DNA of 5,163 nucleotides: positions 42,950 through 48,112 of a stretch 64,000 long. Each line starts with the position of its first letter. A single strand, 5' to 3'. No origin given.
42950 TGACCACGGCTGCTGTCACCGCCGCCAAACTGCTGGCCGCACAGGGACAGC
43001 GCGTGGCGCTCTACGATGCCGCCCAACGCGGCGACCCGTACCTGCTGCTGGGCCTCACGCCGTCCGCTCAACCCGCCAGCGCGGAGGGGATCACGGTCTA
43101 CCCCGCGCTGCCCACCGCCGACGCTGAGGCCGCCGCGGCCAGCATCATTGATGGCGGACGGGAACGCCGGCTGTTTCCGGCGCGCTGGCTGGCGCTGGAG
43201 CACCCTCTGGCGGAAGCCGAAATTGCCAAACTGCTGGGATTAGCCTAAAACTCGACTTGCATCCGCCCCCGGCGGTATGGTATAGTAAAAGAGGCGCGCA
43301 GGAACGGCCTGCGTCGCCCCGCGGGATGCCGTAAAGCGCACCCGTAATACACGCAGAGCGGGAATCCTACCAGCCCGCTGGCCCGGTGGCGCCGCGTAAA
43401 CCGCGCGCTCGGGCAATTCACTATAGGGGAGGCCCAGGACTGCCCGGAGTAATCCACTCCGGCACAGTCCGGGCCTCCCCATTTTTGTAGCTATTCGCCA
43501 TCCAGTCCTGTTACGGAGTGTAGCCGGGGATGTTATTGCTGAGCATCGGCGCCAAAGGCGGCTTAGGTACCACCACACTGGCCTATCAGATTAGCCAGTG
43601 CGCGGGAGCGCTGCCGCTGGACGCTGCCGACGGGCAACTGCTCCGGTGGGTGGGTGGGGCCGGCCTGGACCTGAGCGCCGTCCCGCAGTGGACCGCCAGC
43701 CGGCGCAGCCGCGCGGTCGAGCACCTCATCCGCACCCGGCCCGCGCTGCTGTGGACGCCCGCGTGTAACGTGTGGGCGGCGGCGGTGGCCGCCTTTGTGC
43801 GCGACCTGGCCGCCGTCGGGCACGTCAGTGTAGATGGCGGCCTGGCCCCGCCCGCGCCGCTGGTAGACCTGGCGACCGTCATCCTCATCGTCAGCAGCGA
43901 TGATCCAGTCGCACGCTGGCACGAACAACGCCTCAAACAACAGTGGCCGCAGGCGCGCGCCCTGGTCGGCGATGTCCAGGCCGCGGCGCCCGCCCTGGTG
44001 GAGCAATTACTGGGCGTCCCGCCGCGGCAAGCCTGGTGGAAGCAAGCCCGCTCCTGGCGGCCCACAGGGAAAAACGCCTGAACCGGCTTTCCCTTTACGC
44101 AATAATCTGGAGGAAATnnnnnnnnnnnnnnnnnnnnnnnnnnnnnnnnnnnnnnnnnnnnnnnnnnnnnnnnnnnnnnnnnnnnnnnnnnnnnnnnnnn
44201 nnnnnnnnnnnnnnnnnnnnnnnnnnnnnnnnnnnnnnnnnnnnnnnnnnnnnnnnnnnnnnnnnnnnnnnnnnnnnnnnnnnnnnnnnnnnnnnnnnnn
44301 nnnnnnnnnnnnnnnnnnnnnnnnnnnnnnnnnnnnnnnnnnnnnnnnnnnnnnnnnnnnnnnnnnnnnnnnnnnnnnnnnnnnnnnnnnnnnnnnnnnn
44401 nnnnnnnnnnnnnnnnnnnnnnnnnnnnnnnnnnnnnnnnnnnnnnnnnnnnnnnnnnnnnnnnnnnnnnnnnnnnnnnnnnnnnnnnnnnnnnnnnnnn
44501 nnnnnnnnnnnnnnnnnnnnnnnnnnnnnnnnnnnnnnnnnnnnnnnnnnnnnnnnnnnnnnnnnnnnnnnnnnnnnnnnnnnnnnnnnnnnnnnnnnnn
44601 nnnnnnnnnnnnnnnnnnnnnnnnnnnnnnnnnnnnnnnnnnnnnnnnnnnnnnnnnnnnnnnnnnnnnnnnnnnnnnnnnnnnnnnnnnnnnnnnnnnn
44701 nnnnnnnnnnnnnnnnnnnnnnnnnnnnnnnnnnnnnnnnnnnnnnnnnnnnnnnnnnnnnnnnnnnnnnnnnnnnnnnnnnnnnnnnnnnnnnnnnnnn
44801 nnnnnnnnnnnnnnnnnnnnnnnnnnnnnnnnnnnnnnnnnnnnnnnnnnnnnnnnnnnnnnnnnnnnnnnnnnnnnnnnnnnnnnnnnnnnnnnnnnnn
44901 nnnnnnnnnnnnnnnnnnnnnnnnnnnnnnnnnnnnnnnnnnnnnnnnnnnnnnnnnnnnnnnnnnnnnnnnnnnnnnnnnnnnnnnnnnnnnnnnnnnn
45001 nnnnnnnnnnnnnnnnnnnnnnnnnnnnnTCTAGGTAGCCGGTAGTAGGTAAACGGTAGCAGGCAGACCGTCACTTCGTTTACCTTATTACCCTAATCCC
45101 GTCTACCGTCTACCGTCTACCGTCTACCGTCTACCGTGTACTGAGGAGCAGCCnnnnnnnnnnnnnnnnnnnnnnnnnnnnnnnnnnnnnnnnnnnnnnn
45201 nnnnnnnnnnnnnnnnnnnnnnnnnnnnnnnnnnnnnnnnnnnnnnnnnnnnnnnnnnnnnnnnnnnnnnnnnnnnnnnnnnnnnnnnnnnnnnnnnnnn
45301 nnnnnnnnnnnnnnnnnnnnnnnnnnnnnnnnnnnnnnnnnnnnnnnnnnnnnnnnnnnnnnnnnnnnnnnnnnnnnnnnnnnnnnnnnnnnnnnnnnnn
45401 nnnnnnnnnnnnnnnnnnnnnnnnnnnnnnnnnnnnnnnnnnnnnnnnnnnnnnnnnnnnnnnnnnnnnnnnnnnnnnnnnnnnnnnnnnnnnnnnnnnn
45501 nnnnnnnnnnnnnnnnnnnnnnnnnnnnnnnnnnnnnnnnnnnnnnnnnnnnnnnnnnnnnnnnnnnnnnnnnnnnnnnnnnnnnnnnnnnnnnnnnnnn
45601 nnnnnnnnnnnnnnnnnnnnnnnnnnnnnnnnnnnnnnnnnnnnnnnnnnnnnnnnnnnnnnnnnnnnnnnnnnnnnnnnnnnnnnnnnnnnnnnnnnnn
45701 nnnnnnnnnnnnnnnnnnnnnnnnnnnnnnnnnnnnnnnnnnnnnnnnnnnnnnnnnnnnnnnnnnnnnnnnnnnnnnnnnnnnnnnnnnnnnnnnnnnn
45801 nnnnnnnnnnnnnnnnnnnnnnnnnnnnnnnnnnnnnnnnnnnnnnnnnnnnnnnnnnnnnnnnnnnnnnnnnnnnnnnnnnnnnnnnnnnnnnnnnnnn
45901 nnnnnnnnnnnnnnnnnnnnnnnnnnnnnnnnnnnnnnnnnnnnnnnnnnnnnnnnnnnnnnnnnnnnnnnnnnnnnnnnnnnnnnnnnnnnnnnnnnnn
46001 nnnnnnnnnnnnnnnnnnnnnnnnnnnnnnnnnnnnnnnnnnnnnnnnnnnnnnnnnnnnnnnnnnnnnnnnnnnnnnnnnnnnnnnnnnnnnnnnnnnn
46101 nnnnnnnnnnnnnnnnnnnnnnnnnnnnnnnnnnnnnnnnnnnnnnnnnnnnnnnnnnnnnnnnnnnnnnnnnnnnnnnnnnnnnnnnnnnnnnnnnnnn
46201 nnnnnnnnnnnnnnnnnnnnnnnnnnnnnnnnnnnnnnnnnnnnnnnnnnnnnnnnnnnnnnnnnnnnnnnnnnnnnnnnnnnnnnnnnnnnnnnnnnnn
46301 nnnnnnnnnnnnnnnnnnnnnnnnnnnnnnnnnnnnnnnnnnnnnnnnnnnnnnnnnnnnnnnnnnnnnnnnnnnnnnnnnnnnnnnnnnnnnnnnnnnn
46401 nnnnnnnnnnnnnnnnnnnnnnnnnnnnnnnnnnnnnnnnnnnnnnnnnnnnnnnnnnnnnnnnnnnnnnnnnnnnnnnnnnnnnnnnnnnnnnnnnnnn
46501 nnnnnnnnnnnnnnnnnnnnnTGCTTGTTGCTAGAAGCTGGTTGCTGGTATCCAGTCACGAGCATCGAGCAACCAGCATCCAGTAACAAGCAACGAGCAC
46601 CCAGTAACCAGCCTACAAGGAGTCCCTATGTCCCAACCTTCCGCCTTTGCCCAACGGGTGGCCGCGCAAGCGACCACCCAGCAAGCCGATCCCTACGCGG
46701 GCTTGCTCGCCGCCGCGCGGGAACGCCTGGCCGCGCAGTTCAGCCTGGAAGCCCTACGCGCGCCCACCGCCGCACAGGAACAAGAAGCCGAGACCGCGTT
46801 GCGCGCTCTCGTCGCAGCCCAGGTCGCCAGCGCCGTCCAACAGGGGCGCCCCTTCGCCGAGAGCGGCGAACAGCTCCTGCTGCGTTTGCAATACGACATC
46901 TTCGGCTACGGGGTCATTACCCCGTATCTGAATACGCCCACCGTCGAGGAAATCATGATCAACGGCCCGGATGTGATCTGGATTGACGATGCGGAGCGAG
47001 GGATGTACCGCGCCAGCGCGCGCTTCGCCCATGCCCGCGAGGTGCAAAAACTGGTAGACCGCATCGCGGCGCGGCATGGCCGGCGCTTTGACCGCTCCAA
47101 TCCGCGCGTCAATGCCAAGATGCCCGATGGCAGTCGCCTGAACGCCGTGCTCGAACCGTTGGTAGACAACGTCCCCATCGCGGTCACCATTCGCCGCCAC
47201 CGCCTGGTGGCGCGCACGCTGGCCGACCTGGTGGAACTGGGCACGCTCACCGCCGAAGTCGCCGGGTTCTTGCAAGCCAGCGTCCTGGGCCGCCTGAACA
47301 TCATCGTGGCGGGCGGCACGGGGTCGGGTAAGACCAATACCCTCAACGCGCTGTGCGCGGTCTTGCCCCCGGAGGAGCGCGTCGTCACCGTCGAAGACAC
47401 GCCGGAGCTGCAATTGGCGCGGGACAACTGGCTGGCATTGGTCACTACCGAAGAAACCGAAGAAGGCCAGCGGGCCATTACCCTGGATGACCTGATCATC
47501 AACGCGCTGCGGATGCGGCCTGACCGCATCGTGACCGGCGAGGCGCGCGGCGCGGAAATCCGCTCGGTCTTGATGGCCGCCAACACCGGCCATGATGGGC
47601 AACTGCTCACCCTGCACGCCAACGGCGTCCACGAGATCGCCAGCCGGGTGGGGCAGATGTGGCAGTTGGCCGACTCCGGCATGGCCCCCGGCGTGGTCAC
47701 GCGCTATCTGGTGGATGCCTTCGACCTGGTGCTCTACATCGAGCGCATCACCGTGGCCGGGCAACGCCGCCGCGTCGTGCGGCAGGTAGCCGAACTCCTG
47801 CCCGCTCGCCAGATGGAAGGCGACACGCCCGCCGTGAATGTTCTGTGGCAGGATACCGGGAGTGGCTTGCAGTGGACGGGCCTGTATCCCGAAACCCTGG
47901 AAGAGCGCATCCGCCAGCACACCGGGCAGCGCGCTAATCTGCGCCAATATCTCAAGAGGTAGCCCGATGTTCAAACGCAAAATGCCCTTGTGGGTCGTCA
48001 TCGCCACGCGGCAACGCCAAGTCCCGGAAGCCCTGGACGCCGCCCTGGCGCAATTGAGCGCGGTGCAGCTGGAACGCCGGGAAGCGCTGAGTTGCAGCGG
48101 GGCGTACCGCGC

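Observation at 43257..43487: Promoter-to-terminator-delimited ~195-nt RNA candidate inside the Tad locus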

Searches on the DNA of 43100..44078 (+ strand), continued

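Call 86: search_dna_similar(query=window:43257-43490:+, collection=plasmids, mode=distant, max_evalue=0.001, max_rows=10)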
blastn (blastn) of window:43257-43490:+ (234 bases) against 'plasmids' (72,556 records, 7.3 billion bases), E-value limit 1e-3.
No match.

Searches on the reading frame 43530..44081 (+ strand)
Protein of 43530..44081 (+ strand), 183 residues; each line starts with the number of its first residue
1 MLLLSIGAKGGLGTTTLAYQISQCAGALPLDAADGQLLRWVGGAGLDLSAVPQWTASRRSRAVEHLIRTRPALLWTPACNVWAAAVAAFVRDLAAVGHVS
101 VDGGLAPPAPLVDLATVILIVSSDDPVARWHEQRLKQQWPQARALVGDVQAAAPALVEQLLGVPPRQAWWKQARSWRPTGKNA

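Call 7: search_protein_families(library=pfam, proteins=[window:43530-44081:+], max_evalue=0.01)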
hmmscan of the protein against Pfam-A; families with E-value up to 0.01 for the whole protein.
window:43530-44081:+ (183 aa): 0 families

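Call 11: find_encoding_contigs(protein=window:43530-44081:+, flank=3000, max_places=6)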
Protein window:43530-44081:+ (183 aa): 14 contigs read that carry it; 6 places shown.
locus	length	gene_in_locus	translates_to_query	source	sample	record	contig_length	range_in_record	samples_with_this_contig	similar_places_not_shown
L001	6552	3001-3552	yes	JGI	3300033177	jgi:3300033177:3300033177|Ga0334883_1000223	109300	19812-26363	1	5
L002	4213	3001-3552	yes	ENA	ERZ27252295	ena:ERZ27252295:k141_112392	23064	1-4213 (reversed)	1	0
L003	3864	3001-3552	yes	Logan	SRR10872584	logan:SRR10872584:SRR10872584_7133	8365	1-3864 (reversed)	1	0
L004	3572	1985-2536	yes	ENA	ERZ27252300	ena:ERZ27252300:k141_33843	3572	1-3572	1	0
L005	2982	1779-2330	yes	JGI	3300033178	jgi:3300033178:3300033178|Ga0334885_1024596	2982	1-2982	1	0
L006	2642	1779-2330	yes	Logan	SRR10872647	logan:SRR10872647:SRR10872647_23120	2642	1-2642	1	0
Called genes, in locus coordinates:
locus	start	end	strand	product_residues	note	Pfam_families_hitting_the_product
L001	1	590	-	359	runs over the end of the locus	PF01609:DDE_Tnp_1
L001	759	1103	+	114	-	PF02866:Ldh_1_C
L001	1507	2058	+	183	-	PF11906:DUF3426 (weak), PF11611:DUF4352 (weak)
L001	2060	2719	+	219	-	-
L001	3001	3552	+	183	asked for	-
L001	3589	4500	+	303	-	-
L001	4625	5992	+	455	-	PF01656:CbiA, PF10609:ParA (faint), PF13614:AAA_31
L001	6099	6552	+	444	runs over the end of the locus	PF00437:T2SSE, PF27713:UCP018868 (faint)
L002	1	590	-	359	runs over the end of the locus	PF01609:DDE_Tnp_1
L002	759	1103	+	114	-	PF02866:Ldh_1_C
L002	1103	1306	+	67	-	-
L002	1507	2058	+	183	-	PF11906:DUF3426 (weak), PF11611:DUF4352 (weak)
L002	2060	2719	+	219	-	-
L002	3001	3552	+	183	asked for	-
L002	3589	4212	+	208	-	?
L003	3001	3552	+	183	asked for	-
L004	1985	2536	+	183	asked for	-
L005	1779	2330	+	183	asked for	-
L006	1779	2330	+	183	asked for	-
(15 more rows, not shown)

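Call 12: find_homologous_proteins(query=window:43530-44078:+)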
Query window:43530-44078:+ (183 aa): 27 proteins with E <= 0.001 among 3934 candidates.
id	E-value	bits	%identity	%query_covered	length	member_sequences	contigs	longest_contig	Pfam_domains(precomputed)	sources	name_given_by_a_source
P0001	1.8e-113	395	100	100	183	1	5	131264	-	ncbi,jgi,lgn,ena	-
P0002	3.1e-73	264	74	96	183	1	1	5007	-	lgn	-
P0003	1.3e-66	242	64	96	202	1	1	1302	-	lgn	-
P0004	1.3e-66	242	68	95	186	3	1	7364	-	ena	-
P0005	1.6e-66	242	67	96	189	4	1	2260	-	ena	-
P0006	2.9e-63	231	67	91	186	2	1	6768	-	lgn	-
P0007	1.4e-59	219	61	92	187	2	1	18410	-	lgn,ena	-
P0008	3.3e-59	218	63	90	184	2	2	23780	-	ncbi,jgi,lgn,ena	jgi:hypothetical protein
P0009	2.6e-56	208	57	99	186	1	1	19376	-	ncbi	-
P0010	3.5e-55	205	58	95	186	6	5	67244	-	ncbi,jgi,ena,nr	ncbi:MAG TPA: hypothetical protein PKZ84_13250 [Anaerolineae bacterium]|nr:hypothetical protein [Ana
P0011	2.6e-54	202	59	95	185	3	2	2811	-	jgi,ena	-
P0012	5.7e-54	201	56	96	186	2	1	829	-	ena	-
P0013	2.1e-53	199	57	96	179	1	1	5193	-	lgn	-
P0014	1.0e-52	197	58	95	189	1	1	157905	-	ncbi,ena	-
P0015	2.2e-52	196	54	99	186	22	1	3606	-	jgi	-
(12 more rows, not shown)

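Call 13: find_encoding_contigs(protein=P0002, flank=3000, max_places=1)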
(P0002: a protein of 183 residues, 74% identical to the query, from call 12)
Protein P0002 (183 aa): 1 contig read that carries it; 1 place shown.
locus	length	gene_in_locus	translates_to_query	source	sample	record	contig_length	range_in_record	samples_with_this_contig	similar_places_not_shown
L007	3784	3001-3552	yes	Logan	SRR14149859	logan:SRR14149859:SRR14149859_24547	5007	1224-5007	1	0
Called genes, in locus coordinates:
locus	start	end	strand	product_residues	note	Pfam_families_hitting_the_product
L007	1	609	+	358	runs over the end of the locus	PF03417:AAT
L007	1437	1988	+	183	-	PF11906:DUF3426 (weak), PF11611:DUF4352 (weak)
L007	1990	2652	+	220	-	-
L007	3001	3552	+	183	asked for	-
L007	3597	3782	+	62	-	?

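Call 14: find_encoding_contigs(protein=P0004, flank=3000, max_places=1)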
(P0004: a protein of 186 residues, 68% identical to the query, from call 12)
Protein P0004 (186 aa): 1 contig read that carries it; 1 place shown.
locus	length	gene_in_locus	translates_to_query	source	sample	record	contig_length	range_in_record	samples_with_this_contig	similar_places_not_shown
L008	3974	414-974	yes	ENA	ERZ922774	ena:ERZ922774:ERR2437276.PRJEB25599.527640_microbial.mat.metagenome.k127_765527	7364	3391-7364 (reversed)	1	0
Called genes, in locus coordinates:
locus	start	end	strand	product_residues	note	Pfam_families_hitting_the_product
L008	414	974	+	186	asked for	-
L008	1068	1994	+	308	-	-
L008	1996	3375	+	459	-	PF06564:CBP_BcsQ (faint), PF10609:ParA (faint), PF13614:AAA_31 (weak), PF01656:CbiA (weak)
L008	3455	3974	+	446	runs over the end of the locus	PF00437:T2SSE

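Call 15: find_encoding_contigs(protein=P0007, flank=3000, max_places=1)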
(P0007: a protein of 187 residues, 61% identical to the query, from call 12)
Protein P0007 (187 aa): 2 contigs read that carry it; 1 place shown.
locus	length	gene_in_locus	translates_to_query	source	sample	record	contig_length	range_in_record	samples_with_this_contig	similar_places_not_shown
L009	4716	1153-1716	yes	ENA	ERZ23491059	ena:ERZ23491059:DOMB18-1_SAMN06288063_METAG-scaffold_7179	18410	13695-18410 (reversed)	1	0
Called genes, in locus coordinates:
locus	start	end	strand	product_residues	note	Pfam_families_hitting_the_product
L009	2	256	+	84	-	?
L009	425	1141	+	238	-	-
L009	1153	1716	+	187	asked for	-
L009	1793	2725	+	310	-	-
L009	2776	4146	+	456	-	PF01656:CbiA, PF10609:ParA (faint), PF13614:AAA_31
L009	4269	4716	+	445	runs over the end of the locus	PF00437:T2SSE, PF27713:UCP018868 (weak)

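Call 16: find_encoding_contigs(protein=P0008, flank=3000, max_places=1)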
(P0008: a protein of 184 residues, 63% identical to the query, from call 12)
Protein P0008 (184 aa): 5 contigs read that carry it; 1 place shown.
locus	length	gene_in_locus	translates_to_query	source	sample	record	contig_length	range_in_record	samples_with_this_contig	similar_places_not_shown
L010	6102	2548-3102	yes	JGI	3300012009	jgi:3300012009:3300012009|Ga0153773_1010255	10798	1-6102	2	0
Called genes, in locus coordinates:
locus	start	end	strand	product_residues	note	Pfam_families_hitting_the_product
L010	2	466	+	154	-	?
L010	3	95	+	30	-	?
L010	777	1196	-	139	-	PF01844:HNH, PF14279:HNH_5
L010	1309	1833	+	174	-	-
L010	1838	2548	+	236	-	-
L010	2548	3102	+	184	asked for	-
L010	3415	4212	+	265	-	-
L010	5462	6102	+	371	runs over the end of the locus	PF01628:HrcA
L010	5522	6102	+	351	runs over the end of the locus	PF01628:HrcA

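Call 17: find_encoding_contigs(protein=P0010, flank=3000, max_places=1)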
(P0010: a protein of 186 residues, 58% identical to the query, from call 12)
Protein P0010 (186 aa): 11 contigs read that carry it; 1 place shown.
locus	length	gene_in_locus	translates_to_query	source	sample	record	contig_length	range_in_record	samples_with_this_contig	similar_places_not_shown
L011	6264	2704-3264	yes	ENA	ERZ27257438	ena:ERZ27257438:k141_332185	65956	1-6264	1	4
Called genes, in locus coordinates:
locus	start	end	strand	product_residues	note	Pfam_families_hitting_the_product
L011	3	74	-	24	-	?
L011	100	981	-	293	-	PF00515:TPR_1 (faint), PF07719:TPR_2 (faint), PF13428:TPR_14 (faint), PF13174:TPR_6 (faint), PF24885:TPR_NPHP3 (faint), PF13424:TPR_12, PF17874:TPR_MalT, PF13424:TPR_12, +5 more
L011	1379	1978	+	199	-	PF11611:DUF4352 (faint)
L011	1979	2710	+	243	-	-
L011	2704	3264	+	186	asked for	-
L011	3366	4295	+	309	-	-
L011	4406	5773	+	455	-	PF01656:CbiA, PF06564:CBP_BcsQ (faint), PF10609:ParA (faint), PF13614:AAA_31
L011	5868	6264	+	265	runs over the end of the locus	PF07508:Recombinase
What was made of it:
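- More distant relatives have these two genes abutting (calls 15-17), so the unit is an insertion.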

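Call 20: find_encoding_contigs(protein=P0006, flank=3000, max_places=1)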
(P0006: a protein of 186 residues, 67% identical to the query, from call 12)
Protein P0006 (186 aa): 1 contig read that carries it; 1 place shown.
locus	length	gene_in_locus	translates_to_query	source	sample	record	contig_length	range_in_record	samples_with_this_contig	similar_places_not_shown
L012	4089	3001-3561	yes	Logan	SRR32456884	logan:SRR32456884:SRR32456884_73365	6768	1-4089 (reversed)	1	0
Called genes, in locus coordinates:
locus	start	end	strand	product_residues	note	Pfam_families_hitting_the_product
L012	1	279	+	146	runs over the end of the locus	-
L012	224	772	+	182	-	-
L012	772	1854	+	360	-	-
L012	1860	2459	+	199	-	-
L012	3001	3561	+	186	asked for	-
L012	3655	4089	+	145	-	?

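Call 21: find_encoding_contigs(protein=P0005, flank=3000, max_places=1)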
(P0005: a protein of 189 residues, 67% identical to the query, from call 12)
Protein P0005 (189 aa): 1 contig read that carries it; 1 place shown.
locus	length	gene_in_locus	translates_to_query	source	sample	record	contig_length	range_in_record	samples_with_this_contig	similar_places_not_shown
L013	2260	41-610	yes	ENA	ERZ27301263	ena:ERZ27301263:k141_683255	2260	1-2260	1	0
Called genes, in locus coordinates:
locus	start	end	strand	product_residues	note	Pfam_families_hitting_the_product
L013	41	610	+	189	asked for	-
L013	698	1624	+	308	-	-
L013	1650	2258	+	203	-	?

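Call 22: find_encoding_contigs(protein=P0003, flank=3000, max_places=1)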
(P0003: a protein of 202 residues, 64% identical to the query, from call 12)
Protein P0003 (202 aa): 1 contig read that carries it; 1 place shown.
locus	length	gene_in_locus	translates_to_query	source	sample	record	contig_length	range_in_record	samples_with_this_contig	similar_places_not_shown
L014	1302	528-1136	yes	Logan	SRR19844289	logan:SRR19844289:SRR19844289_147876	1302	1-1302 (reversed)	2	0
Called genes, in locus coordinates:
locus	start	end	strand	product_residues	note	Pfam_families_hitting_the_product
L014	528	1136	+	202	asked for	-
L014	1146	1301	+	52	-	?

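Call 66: list_cluster_members(proteins=[window:43530-44078:+, window:46628-47959:+])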
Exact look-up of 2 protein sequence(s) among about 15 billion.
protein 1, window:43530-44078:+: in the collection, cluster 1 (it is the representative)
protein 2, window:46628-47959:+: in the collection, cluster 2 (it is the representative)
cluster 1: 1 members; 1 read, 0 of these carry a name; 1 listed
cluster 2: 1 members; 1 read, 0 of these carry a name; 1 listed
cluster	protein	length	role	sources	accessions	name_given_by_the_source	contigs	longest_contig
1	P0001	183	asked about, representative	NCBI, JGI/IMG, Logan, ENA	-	-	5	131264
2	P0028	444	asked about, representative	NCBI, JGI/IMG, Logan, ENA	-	-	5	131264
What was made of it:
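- Tried and rejected: list_cluster_members gave no organism name (call 66).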

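Call 81: search_protein_families(library=pfam, proteins=[L011:1379-1978:+, L011:1979-2710:+, L011:3366-4295:+], max_evalue=0.01)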
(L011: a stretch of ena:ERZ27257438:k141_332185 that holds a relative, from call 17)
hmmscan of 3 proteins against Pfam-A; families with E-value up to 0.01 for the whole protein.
L011:1379-1978:+ (199 aa): 1 family
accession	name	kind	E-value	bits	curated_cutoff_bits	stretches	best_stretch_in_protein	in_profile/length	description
PF11611.13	DUF4352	-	9.2e-06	26.4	25.9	1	65-179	15-109/122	Domain of unknown function (DUF4352)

L011:1979-2710:+ (243 aa): 2 families
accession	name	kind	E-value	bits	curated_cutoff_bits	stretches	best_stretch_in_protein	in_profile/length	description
PF01656.29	CbiA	-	0.00064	20.1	25.4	1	125-157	4-36/125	CobQ/CobB/MinD/ParA nucleotide binding domain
PF07015.17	VirC1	-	0.00088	19.1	24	1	125-157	7-39/231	VirC1 protein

L011:3366-4295:+ (309 aa): 0 families

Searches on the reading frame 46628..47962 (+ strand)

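Call 7: search_protein_families(library=pfam, proteins=[window:46628-47962:+], max_evalue=0.01)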
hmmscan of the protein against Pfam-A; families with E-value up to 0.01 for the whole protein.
window:46628-47962:+ (444 aa): 4 families
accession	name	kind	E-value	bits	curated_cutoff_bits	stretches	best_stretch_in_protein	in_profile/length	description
PF00437.27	T2SSE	-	6e-43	147.4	24.9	1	96-345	7-259/370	Type II/IV secretion system protein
PF01580.24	FtsK_SpoIIIE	-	0.0013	18.7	24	1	224-244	41-61/221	FtsK/SpoIIIE family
PF25199.1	nSTAND_NTPase5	-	0.0065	16.7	34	0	217-288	36-104/145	Novel STAND NTPase 5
PF13245.12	AAA_19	-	0.0069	17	25.1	0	222-275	11-59/134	AAA domain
